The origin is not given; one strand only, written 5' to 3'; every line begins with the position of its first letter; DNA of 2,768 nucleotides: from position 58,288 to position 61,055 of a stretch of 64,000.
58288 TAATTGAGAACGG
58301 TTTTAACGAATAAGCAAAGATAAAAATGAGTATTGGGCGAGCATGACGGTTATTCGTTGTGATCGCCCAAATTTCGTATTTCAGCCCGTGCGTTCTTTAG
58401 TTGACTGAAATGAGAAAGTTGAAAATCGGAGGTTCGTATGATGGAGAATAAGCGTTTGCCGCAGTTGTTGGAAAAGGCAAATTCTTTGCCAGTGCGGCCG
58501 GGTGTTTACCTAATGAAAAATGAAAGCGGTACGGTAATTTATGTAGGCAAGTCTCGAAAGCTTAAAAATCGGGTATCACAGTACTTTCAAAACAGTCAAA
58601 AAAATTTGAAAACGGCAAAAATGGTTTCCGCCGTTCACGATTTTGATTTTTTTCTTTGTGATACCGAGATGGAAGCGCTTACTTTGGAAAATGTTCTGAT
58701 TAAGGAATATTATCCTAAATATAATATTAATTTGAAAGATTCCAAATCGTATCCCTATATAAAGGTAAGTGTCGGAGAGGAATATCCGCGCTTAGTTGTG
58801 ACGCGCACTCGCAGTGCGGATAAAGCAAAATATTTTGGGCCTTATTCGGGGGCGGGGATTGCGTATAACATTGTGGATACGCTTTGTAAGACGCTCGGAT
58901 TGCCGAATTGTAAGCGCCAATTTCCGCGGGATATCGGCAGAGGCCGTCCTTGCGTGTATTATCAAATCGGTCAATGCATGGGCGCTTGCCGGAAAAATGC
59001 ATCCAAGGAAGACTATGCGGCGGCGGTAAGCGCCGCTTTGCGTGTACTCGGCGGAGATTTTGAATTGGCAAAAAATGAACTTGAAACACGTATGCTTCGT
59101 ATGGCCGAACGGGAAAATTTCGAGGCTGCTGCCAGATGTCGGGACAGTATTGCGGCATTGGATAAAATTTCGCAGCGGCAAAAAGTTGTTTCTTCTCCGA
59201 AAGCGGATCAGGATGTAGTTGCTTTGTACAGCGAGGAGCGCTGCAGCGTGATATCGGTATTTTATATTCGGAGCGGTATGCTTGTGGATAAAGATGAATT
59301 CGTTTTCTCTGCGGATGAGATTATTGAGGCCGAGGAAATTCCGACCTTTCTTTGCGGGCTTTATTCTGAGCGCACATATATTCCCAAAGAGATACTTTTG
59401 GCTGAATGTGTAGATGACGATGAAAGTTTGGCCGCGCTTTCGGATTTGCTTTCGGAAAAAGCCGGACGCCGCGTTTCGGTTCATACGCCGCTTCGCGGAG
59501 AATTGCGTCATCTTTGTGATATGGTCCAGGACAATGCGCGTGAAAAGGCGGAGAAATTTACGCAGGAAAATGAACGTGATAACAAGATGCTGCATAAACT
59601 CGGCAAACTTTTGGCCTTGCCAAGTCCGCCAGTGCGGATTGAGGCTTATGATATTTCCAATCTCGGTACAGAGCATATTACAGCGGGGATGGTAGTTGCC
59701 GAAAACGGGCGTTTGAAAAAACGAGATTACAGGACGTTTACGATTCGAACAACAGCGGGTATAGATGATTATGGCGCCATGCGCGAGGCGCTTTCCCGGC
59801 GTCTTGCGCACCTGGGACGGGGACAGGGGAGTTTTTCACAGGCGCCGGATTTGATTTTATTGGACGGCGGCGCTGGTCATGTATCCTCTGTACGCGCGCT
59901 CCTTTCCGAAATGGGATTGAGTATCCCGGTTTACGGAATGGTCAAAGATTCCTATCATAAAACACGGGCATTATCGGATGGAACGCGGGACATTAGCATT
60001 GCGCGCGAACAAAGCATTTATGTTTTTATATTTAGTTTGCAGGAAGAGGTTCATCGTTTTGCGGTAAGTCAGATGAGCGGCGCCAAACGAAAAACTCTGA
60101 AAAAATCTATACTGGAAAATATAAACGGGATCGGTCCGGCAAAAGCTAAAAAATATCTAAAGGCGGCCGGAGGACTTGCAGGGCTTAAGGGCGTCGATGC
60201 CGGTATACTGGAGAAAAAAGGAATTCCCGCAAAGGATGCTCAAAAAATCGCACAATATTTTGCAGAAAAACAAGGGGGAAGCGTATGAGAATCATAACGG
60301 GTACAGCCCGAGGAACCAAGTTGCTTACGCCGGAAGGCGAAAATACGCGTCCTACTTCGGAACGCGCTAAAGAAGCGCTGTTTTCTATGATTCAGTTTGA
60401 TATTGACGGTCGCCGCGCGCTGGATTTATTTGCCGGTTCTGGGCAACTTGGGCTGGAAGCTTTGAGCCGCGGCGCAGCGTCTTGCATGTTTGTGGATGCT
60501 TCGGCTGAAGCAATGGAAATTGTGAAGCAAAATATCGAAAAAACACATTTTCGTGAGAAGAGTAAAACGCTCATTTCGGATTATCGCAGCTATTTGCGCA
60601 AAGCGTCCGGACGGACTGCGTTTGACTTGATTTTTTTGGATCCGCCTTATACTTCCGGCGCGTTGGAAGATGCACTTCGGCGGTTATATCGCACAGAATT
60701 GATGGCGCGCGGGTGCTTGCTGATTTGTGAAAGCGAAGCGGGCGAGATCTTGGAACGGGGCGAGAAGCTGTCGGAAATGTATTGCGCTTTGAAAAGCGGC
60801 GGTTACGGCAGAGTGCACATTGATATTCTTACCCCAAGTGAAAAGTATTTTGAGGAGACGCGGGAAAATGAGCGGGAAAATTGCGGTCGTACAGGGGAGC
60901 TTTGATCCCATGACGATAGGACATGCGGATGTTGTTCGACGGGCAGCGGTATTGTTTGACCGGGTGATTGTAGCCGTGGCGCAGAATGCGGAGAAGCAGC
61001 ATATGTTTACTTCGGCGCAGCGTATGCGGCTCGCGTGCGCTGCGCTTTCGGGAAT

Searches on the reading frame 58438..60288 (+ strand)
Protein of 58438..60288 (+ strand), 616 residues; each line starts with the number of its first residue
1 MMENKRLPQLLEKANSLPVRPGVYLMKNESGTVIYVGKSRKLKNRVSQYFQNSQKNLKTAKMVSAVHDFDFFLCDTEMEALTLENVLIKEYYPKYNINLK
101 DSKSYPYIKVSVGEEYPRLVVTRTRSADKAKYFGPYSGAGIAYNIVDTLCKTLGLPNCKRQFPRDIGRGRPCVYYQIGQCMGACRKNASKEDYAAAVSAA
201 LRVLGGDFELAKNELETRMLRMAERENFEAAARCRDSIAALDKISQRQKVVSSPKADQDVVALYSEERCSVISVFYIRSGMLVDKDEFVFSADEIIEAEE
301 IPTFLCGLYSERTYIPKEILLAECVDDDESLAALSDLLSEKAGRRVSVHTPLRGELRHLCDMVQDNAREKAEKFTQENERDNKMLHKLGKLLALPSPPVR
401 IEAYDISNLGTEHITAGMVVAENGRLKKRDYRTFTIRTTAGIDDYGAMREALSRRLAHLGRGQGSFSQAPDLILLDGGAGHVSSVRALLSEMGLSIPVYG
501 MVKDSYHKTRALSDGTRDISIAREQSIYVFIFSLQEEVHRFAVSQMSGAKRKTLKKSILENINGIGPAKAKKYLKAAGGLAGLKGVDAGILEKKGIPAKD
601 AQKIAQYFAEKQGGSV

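Call 110: search_protein_families(library=pfam, proteins=[window:58438-60288:+], max_evalue=0.001)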
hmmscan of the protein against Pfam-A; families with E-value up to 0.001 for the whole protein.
window:58438-60288:+ (616 aa): 4 families
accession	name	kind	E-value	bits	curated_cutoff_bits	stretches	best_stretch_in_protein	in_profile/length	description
PF08459.17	UvrC_RNaseH_dom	-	8.3e-44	149.7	22.3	1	390-543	2-159/159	UvrC RNAse H endonuclease domain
PF22920.2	UvrC_RNaseH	-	2.4e-24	85.9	24.3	1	257-372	1-114/116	UvrC Ribonuclease H-like domain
PF01541.30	GIY-YIG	-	1.1e-11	45.4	22.6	1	21-96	2-78/78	GIY-YIG catalytic domain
PF02151.25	UVR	-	8e-07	29.1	21.5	1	213-243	5-35/36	UvrB/uvrC motif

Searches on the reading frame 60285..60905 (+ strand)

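Call 110: search_protein_families(library=pfam, proteins=[window:60285-60905:+], max_evalue=0.001)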
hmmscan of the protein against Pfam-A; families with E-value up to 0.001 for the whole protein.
window:60285-60905:+ (206 aa): 6 families
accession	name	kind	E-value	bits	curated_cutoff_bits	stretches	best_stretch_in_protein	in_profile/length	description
PF03602.21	Cons_hypoth95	-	7.1e-50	169.6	24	1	1-165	1-168/182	Conserved hypothetical protein 95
PF05175.20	MTS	-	4.4e-08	33.4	23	1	30-127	21-113/170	Methyltransferase small domain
PF02086.21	MethyltransfD12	-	9.3e-06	26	22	0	29-106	5-79/253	D12 class N6 adenine-specific DNA methyltransferase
PF13847.12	Methyltransf_31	-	1.2e-05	25.4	27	1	42-166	4-129/145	Methyltransferase domain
PF13649.12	Methyltransf_25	-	2e-05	25.6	27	1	46-136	2-91/97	Methyltransferase domain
PF06325.19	PrmA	-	0.00091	19.2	22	0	35-95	155-215/296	Ribosomal protein L11 methyltransferase (PrmA)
